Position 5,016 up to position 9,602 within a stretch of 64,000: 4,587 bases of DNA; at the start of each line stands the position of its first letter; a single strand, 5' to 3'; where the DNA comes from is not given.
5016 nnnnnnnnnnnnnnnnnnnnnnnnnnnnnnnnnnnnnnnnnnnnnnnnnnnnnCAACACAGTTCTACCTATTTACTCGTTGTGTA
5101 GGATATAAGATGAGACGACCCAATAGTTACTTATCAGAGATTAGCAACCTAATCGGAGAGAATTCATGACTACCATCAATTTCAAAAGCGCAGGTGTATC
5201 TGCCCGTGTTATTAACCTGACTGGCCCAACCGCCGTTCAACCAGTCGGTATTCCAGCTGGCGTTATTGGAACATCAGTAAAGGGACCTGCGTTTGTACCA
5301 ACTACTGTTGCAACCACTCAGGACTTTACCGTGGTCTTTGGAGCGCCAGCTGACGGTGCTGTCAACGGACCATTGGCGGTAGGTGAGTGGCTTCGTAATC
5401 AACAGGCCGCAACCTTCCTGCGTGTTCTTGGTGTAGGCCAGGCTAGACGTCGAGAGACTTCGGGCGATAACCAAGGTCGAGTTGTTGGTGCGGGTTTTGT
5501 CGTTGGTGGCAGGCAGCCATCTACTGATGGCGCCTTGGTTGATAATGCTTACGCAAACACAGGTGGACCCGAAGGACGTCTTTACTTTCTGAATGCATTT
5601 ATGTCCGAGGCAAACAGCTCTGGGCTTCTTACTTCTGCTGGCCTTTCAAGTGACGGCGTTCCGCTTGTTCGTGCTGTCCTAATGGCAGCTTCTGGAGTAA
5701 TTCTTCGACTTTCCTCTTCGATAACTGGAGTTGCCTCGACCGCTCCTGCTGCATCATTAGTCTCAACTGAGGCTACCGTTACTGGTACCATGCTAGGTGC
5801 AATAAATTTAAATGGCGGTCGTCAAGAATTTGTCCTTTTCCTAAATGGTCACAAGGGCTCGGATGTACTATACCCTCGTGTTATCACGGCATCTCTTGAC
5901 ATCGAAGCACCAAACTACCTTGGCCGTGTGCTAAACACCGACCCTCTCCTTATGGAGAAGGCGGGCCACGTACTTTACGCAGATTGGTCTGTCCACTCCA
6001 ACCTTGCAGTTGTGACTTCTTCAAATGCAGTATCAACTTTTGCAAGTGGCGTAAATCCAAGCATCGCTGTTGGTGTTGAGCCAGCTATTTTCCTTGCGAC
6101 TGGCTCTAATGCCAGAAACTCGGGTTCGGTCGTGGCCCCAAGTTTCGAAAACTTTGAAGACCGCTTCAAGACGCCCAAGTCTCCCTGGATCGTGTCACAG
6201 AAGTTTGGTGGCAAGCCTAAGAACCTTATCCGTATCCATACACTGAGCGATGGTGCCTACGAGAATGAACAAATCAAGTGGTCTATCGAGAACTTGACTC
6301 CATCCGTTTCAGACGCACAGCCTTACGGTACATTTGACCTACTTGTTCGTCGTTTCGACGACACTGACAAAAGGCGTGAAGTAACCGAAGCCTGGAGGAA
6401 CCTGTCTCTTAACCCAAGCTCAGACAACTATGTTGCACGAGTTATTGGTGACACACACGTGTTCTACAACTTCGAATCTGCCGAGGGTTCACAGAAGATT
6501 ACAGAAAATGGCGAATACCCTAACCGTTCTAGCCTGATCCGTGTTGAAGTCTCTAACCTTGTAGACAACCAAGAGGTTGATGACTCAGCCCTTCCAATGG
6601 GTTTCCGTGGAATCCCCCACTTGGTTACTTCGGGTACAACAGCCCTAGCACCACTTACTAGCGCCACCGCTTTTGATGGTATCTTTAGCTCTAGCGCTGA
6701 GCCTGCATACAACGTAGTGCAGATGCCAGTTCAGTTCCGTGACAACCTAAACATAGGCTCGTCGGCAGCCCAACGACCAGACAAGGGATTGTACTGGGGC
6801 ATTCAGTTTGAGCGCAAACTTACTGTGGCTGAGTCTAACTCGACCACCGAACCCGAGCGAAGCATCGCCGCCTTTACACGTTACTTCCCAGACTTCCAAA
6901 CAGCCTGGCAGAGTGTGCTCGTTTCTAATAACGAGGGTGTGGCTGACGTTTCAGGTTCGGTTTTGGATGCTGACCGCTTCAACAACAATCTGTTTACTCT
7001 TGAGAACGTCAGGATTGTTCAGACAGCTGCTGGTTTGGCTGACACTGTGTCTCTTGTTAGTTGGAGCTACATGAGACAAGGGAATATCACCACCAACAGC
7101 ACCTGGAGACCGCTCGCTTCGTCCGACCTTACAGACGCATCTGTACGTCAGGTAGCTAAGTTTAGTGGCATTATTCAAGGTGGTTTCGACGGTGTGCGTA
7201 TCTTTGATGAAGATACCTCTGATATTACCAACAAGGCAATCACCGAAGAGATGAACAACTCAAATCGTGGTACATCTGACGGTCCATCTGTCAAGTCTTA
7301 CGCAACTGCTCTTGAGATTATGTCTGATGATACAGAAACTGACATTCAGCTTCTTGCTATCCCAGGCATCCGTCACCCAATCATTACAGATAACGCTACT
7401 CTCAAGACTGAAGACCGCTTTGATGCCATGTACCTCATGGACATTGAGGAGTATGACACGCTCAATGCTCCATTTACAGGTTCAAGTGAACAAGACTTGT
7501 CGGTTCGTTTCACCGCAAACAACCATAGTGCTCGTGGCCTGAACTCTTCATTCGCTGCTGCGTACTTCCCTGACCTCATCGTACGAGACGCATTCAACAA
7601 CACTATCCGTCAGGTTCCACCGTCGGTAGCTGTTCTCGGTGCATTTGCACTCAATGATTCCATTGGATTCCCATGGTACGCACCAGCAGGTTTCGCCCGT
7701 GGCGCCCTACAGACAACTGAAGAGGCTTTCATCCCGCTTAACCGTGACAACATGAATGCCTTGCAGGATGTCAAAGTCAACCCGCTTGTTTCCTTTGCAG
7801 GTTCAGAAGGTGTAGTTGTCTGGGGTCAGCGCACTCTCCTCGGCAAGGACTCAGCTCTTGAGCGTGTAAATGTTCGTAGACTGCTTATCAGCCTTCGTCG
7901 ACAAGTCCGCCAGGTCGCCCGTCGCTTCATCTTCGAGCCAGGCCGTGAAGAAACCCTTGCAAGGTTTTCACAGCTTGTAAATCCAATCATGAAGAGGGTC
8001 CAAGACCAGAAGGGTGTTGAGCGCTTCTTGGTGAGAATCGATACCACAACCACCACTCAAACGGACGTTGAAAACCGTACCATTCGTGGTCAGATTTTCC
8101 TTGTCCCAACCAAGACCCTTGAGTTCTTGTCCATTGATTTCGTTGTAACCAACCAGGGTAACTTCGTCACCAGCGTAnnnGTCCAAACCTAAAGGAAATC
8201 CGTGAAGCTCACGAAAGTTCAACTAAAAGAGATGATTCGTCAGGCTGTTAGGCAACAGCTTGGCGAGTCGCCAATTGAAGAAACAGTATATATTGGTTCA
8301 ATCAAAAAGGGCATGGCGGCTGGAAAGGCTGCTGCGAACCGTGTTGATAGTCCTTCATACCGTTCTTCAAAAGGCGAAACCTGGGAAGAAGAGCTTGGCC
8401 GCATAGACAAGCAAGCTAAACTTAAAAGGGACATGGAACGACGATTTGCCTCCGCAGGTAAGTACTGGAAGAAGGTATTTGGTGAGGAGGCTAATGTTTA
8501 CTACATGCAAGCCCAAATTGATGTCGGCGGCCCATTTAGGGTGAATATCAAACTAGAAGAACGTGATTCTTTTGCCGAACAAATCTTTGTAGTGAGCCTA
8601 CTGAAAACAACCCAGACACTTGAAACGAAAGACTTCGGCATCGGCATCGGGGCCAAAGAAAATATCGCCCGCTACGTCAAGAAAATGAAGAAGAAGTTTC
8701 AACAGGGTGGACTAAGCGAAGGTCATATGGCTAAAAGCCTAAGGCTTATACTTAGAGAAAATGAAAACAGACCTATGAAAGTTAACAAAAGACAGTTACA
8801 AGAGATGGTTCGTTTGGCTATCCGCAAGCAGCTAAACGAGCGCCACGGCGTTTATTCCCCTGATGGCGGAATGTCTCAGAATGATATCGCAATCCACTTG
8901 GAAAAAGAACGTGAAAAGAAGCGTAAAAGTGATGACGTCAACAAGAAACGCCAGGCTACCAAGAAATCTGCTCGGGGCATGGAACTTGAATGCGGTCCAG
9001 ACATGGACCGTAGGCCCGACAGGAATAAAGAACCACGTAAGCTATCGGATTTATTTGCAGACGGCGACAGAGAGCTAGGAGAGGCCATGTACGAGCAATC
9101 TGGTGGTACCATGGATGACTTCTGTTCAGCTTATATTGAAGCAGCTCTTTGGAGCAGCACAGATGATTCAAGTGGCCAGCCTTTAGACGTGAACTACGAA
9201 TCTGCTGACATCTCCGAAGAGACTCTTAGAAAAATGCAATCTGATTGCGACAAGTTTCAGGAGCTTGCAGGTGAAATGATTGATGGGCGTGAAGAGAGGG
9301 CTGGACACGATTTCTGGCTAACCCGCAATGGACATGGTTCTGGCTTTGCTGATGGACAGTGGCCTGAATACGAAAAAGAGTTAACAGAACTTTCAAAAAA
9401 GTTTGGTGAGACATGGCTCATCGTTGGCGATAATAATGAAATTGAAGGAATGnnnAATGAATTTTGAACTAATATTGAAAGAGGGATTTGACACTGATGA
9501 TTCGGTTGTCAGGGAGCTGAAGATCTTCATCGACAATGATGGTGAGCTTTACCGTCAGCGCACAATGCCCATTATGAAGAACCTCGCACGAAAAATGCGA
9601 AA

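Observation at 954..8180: Tandem duplicated ~1000-aa tail sheath genes separated by a GIY-YIG endonuclease gene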

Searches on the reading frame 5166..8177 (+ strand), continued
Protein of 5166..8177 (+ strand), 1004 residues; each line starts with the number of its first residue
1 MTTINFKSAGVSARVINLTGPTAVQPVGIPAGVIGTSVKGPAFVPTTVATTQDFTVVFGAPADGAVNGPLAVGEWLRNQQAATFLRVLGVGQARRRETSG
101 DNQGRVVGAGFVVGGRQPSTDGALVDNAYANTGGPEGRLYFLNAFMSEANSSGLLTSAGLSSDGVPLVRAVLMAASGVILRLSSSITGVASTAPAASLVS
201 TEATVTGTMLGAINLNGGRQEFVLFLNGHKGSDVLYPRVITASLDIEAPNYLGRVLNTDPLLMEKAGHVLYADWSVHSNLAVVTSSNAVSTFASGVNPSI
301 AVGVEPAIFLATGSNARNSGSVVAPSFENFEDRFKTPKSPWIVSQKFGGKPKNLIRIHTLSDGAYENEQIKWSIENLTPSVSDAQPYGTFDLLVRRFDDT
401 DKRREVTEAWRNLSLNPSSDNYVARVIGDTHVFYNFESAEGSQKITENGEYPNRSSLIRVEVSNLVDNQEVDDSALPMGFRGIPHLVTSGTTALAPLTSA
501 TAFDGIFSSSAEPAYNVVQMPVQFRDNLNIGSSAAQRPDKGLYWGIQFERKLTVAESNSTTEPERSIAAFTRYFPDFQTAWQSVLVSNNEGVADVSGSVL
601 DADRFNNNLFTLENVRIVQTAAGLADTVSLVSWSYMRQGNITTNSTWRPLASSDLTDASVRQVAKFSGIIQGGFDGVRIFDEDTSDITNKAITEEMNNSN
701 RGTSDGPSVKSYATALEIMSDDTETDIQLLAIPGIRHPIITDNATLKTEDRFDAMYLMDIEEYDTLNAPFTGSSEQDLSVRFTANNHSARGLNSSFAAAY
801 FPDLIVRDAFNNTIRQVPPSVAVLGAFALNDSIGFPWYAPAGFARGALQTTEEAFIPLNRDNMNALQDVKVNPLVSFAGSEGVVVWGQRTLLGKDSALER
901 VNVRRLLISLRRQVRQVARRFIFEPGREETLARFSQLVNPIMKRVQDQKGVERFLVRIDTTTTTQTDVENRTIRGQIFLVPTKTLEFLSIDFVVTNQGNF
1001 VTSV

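Call 62: fold_search(model_id=the predicted structure, library=pdb)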
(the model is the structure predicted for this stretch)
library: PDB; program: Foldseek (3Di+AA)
matches with E <= 10: 219; with E <= 0.001: 39
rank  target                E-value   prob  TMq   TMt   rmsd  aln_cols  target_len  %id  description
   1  9mkb_dS               3.5e-12  1.00  0.20  0.28  23.2       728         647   16  Structure of the bacteriophage T4 portal-neck-tail complex (released 2025-12-24)
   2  9mkb_AK               2.1e-11  1.00  0.21  0.29  23.0       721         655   14  Structure of the bacteriophage T4 portal-neck-tail complex (released 2025-12-24)
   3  9f4a_SA               3.3e-11  1.00  0.20  0.28  23.6       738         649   13  Interface between baseplate cup and extended tail tube/sheath of Klebsiella phage KP1 variant vB_Kpn_Lilla1 (released 2025-05-14)
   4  9mkb_1                5.6e-10  1.00  0.21  0.30  23.7       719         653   13  Structure of the bacteriophage T4 portal-neck-tail complex (released 2025-12-24)
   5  9ezm_A                6.9e-10  1.00  0.23  0.41  15.1       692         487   13  CryoEM structure of the contracted sheath in H. borinquense (released 2024-11-27)
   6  9ev2_S1               2.7e-09  1.00  0.20  0.29  24.4       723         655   14  Tail tube and extended tail sheath tube of Klebsiella phage KP1 variant vB_Kpn_Lilla1 (released 2025-04-09)
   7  9gtp_2e               9.8e-09  1.00  0.17  0.40   9.3       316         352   20  Cryo-EM structure of a contractile injection system in Streptomyces coelicolor, the baseplate complex in extended sta (released 2025-06-18)
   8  9gtp_3e               1.2e-08  1.00  0.17  0.38  14.4       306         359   20  Cryo-EM structure of a contractile injection system in Streptomyces coelicolor, the baseplate complex in extended sta (released 2025-06-18)
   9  7b5h_AO               6.0e-08  1.00  0.19  0.35  10.2       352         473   19  Cryo-EM structure of the contractile injection system base plate from Anabaena PCC7120 (released 2022-02-23)
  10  8bky_A                7.4e-08  1.00  0.18  0.40  13.6       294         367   22  Cryo-EM structure of a contractile injection system in Streptomyces coelicolor, the contracted sheath shell. (released 2023-03-15)
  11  6j0n_V                1.3e-07  1.00  0.18  0.38  16.3       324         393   20  Cryo-EM Structure of an Extracellular Contractile Injection System, baseplate in extended state, refined in C6 symmetr (released 2019-04-10)
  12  3j9q_A                1.4e-07  1.00  0.18  0.38  14.3       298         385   17  Atomic structures of a bactericidal contractile nanotube in its pre- and post-contraction states (released 2015-04-01)
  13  9gtp_1h               1.7e-07  1.00  0.17  0.41   8.2       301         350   21  Cryo-EM structure of a contractile injection system in Streptomyces coelicolor, the baseplate complex in extended sta (released 2025-06-18)
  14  7ae0_3A               2.1e-07  1.00  0.18  0.32  11.2       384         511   18  Cryo-EM structure of an extracellular contractile injection system in marine bacterium Algoriphagus machipongonensis, (released 2022-02-16)
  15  9gtp_1f               2.3e-07  1.00  0.18  0.42   8.0       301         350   20  Cryo-EM structure of a contractile injection system in Streptomyces coelicolor, the baseplate complex in extended sta (released 2025-06-18)
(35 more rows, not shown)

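Call 76: search_protein_families(library=pfam, proteins=[L086:964-2088:+, L040:4370-5173:+, L114:3954-4757:+], max_evalue=0.01)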
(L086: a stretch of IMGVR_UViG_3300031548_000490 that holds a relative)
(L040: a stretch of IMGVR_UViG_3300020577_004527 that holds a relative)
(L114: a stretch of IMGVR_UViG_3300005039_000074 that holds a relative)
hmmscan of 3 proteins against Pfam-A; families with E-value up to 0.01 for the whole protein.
L086:964-2088:+ (375 aa): 2 families
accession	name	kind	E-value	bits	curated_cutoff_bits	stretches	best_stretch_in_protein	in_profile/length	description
PF03237.21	Terminase_6N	-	3.7e-08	33.7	22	1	155-340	5-203/215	Terminase large subunit, T4likevirus-type, N-terminal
PF22978.1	HAD_Pex22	-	0.0023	18.2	27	0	229-271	74-117/135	Peroxisome biogenesis protein 22, Haloacid dehydrogenase-like domain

L040:4370-5173:+ (268 aa): 1 family
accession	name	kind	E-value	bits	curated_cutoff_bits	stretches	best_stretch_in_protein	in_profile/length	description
PF01541.30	GIY-YIG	-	8.8e-08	32.8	22.6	1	12-77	2-62/78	GIY-YIG catalytic domain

L114:3954-4757:+ (268 aa): 1 family
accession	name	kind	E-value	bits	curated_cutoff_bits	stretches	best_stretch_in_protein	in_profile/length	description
PF01541.30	GIY-YIG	-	4.8e-06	27.2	22.6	1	12-97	2-71/78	GIY-YIG catalytic domain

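Call 77: get_annotated_region(hit=H44, flank=2500)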
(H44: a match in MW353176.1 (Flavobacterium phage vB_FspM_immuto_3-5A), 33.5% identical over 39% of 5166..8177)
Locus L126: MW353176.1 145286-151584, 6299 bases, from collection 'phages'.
description: Flavobacterium phage vB_FspM_immuto_3-5A, complete genome.
organism: Flavobacterium phage vB_FspM_immuto_3-5A (NCBI taxid 2801478)
taxonomy: Viruses; Duplodnaviria; Heunggongvirae; Uroviricota; Caudoviricetes; Immutovirus
host: Flavobacterium sp. LMO8; source: Baltic Sea mesocosm; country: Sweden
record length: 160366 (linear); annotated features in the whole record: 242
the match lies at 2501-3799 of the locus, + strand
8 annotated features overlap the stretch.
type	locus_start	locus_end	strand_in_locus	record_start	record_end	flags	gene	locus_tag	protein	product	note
CDS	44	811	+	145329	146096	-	-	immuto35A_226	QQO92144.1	hypothetical protein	-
CDS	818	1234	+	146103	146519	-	-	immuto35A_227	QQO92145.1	lysozyme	-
CDS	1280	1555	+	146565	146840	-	-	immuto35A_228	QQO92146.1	hypothetical protein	-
CDS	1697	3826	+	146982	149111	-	-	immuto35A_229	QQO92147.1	tail sheath protein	-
CDS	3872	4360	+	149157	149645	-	-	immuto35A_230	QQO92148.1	tail completion protein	-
CDS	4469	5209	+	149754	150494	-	-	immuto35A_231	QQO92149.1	baseplate hub subunit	-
CDS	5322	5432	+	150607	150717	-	-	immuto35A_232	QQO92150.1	hypothetical protein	-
CDS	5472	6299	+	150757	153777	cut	-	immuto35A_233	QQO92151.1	tail tape measure protein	-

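Call 78: get_annotated_region(hit=H43, flank=2500)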
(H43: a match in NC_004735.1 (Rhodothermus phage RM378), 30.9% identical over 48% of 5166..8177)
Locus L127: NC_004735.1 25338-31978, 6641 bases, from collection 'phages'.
description: Rhodothermus phage RM378, complete genome.
organism: Rhodothermus phage RM378 (NCBI taxid 148943)
taxonomy: Viruses; Duplodnaviria; Heunggongvirae; Uroviricota; Caudoviricetes
host: Rhodothermus marinus; source: -; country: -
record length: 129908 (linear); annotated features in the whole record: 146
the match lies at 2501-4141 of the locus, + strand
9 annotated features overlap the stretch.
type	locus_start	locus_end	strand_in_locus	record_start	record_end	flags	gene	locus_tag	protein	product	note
CDS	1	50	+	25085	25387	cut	-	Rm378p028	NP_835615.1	hypothetical protein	-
CDS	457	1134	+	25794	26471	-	-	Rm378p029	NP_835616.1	hypothetical protein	-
CDS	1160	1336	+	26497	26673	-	-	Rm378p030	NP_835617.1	hypothetical protein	-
CDS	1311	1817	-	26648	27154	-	-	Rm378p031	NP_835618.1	tail tube protein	-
CDS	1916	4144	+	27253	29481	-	-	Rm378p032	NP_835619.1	similar to tail sheath protein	-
CDS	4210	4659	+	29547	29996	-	-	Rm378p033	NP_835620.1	hypothetical protein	-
CDS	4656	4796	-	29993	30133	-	-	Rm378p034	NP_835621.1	hypothetical protein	-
CDS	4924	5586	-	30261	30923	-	-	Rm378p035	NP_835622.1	deoxyribonucleoside 5' monophosphate phosphatase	-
CDS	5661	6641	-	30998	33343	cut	-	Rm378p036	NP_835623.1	hypothetical protein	-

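Call 79: get_annotated_region(hit=H69, flank=2500)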
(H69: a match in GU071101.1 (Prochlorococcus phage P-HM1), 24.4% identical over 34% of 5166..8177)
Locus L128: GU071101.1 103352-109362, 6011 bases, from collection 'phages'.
description: Prochlorococcus phage P-HM1, complete genome.
organism: Prochlorococcus phage P-HM1 (NCBI taxid 445700)
taxonomy: Viruses; Duplodnaviria; Heunggongvirae; Uroviricota; Caudoviricetes; Eurybiavirus; Eurybiavirus PHM2
host: Prochlorococcus sp. MED4; source: -; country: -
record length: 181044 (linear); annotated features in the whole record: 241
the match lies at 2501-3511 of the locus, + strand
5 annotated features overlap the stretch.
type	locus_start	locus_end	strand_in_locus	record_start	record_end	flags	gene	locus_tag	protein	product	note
CDS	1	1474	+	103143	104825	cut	gp17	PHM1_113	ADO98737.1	terminase DNA packaging enzyme large subunit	T4-LIKE GC: 124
CDS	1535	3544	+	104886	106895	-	gp18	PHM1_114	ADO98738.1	tail sheath monomer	T4-LIKE GC: 125; similar to Synechococcus phage S-SM1 protein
CDS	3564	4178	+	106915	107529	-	gp19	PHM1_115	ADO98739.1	tail tube monomer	T4-LIKE GC: 126; similar to Synechococcus phage S-SM1 protein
CDS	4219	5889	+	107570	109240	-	gp20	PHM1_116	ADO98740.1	portal vertex protein of head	T4-LIKE GC: 127; similar to Synechococcus phage S-SM1 protein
CDS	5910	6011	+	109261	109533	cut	-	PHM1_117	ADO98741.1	hypothetical protein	T4-LIKE GC: 523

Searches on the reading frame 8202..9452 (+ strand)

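Call 4: search_protein_families(library=pfam, proteins=[window:8202-9452:+], max_evalue=0.01)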
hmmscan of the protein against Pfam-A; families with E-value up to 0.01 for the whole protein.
window:8202-9452:+ (417 aa): 1 family
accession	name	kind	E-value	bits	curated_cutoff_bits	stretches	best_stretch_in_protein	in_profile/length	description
PF07525.21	SOCS_box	-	0.004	17.8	23.5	0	197-213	3-19/39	SOCS box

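Call 5: search_protein_families(library=phrogs, proteins=[window:8202-9452:+], max_evalue=0.001)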
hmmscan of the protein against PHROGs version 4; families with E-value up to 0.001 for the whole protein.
window:8202-9452:+ (417 aa): 2 families
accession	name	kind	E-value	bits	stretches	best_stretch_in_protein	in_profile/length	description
phrog_1915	-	unknown function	5.2e-19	69.9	1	298-412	3-136/141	-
phrog_20867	-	unknown function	0.00011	23.1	0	365-407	131-173/193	-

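Call 76: search_protein_families(library=pfam, proteins=[window:8202-9452:+], max_evalue=0.01)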
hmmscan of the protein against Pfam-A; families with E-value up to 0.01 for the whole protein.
window:8202-9452:+ (417 aa): 1 family
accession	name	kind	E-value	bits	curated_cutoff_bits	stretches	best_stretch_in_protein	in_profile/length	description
PF07525.21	SOCS_box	-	0.004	17.8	23.5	0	197-213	3-19/39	SOCS box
